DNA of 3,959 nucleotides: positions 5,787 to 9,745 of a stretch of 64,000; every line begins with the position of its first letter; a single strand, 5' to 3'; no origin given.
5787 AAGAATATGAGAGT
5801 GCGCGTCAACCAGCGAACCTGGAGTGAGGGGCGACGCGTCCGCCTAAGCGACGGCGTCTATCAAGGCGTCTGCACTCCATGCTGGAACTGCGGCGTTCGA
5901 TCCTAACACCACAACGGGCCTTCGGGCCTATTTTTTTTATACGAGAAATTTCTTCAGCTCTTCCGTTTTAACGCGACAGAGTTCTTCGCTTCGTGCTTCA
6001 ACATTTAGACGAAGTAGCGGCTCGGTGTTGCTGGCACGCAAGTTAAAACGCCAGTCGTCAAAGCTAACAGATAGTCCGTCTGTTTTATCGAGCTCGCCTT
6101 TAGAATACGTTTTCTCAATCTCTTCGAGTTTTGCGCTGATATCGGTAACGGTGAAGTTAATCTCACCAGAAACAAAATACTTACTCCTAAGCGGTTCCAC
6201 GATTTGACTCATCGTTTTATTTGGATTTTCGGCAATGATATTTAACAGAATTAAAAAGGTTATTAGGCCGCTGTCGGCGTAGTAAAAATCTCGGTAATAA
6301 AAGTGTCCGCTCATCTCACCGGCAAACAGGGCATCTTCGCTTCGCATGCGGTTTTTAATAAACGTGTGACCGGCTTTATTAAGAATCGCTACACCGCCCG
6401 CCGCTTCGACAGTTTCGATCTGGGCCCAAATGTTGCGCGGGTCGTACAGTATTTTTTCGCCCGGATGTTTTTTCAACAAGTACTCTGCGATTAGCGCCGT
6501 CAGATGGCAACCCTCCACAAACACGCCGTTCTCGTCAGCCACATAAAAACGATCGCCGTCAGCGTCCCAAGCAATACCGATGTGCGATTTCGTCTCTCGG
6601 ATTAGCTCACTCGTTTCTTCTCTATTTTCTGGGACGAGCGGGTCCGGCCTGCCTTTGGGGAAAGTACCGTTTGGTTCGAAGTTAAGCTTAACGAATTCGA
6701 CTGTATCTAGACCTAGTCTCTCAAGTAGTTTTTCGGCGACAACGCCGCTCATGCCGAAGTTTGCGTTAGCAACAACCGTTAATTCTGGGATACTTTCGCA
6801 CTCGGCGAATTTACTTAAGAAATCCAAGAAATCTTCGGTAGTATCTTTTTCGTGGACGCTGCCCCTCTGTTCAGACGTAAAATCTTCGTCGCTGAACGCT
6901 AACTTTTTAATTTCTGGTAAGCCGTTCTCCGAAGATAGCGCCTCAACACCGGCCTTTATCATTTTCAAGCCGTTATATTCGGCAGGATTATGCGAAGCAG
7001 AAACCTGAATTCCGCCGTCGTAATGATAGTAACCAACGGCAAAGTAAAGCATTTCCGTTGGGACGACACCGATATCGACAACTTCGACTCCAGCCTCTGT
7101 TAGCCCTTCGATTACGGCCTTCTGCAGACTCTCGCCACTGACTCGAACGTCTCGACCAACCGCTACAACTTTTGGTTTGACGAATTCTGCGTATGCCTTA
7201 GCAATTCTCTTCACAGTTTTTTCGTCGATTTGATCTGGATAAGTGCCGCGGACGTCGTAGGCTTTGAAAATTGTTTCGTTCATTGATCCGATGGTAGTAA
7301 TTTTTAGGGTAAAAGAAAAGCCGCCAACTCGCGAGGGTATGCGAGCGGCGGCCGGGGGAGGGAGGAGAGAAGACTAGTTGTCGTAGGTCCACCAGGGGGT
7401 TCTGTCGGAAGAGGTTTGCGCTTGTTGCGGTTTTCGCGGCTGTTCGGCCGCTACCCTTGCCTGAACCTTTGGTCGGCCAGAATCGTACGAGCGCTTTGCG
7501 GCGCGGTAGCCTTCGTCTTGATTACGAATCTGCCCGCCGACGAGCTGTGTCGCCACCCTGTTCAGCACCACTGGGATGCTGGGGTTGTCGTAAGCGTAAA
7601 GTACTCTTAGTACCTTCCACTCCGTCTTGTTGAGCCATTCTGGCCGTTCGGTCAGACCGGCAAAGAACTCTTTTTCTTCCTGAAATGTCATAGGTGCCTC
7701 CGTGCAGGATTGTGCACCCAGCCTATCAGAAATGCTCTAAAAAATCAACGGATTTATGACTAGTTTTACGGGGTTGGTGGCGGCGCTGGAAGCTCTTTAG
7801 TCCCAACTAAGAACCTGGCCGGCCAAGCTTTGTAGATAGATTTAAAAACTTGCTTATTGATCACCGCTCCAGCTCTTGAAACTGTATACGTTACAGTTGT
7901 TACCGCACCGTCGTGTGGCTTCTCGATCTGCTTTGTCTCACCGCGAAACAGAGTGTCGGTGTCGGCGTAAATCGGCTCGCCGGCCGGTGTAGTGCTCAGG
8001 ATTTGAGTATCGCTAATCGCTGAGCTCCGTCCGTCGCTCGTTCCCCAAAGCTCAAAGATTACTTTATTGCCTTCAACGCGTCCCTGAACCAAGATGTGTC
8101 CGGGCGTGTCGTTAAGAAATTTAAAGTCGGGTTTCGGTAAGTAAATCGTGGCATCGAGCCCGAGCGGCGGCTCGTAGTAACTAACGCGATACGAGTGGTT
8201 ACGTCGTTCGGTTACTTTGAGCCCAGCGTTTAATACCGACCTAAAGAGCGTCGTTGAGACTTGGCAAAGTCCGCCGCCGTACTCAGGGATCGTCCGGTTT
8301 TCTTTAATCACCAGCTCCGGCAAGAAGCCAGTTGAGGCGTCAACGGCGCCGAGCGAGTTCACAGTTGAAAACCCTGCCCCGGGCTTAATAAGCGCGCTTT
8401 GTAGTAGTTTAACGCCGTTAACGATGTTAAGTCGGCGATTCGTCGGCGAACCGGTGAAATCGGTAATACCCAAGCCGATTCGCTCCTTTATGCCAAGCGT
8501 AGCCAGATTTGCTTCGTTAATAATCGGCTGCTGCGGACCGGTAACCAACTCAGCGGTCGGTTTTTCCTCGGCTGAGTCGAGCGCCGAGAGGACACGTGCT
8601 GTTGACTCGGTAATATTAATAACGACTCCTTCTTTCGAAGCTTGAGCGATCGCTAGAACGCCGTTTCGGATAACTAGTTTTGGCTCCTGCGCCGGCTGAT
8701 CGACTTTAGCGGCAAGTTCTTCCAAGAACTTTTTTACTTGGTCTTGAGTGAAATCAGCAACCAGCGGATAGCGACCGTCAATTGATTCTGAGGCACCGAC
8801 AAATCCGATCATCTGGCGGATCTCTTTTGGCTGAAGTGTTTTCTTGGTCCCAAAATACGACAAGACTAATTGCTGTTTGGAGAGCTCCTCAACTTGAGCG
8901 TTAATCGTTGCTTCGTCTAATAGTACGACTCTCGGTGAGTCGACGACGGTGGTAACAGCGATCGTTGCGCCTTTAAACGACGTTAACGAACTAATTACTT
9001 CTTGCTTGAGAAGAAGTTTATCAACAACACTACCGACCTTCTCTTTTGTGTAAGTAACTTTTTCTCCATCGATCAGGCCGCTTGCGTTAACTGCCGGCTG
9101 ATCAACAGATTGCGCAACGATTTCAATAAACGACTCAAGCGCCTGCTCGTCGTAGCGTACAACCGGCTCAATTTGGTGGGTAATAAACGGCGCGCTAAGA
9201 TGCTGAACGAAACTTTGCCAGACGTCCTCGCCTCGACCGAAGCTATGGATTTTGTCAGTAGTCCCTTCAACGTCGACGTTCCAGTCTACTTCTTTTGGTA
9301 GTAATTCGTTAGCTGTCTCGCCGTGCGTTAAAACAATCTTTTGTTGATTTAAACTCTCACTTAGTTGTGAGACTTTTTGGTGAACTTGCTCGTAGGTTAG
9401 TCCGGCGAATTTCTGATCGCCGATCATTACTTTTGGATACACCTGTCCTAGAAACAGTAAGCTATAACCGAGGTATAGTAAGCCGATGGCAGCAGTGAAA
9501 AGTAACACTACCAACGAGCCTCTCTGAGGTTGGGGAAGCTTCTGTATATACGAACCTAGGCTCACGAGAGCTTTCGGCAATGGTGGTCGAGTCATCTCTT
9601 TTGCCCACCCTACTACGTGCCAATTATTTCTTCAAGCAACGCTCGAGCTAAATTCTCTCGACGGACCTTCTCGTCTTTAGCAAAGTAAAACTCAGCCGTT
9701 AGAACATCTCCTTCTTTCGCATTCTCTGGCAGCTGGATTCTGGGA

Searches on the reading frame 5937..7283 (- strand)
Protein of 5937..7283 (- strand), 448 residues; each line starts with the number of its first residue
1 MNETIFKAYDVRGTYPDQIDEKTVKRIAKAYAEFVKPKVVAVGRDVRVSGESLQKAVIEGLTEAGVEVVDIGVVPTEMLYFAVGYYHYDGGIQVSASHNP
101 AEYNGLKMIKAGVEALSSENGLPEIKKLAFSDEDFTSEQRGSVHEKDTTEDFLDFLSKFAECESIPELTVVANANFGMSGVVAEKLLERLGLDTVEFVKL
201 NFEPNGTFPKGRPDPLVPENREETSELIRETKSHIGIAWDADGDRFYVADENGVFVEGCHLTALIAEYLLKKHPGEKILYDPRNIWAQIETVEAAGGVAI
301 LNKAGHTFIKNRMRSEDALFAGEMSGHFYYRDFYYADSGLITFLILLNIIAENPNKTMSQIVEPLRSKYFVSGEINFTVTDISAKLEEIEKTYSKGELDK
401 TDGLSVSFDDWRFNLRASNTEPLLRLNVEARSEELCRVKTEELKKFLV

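Call 16: search_protein_families(library=pfam, proteins=[window:5937-7283:-])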
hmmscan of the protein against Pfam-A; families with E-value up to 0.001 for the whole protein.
window:5937-7283:- (448 aa): 4 families
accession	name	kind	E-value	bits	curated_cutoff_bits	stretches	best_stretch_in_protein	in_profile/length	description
PF02878.22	PGM_PMM_I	-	4.4e-35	120.8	22.5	1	5-118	3-122/138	Phosphoglucomutase/phosphomannomutase, alpha/beta/alpha domain I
PF02880.22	PGM_PMM_III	-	1.2e-20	74.2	20.7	1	258-366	2-112/115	Phosphoglucomutase/phosphomannomutase, alpha/beta/alpha domain III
PF02879.22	PGM_PMM_II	-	6.7e-20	72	29.3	1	151-253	2-103/103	Phosphoglucomutase/phosphomannomutase, alpha/beta/alpha domain II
PF00408.26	PGM_PMM_IV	-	6.6e-11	42.6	23.1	1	374-436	1-58/68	Phosphoglucomutase/phosphomannomutase, C-terminal domain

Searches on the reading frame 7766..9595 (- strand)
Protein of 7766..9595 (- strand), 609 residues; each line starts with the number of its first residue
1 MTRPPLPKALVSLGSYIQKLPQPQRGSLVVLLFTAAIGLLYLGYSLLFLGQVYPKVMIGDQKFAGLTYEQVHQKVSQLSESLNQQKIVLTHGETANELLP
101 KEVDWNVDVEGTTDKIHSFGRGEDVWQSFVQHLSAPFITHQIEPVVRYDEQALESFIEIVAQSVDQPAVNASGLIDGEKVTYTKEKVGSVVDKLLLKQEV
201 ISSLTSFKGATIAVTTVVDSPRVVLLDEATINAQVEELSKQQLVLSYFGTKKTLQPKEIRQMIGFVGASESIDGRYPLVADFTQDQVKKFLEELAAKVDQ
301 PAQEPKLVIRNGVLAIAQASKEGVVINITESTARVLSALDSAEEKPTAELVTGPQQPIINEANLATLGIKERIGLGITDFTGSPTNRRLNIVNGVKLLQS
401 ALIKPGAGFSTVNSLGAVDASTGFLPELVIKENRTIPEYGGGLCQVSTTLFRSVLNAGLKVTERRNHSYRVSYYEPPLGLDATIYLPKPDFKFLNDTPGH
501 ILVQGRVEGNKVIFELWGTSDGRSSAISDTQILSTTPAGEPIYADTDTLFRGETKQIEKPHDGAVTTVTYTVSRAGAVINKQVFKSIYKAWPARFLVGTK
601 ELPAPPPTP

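Call 16: search_protein_families(library=pfam, proteins=[window:7766-9595:-])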
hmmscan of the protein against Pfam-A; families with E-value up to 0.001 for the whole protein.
window:7766-9595:- (609 aa): 3 families
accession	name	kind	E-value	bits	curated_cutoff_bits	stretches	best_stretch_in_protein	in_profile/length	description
PF04294.18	VanW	-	3.4e-37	127.3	27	1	386-517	1-130/130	VanW like protein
PF12229.13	PG_binding_4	-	4.9e-20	72.3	22.1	2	99-206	4-110/117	Putative peptidoglycan binding domain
PF07501.17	G5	-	0.0001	22.9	23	1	541-600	14-75/75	G5 domain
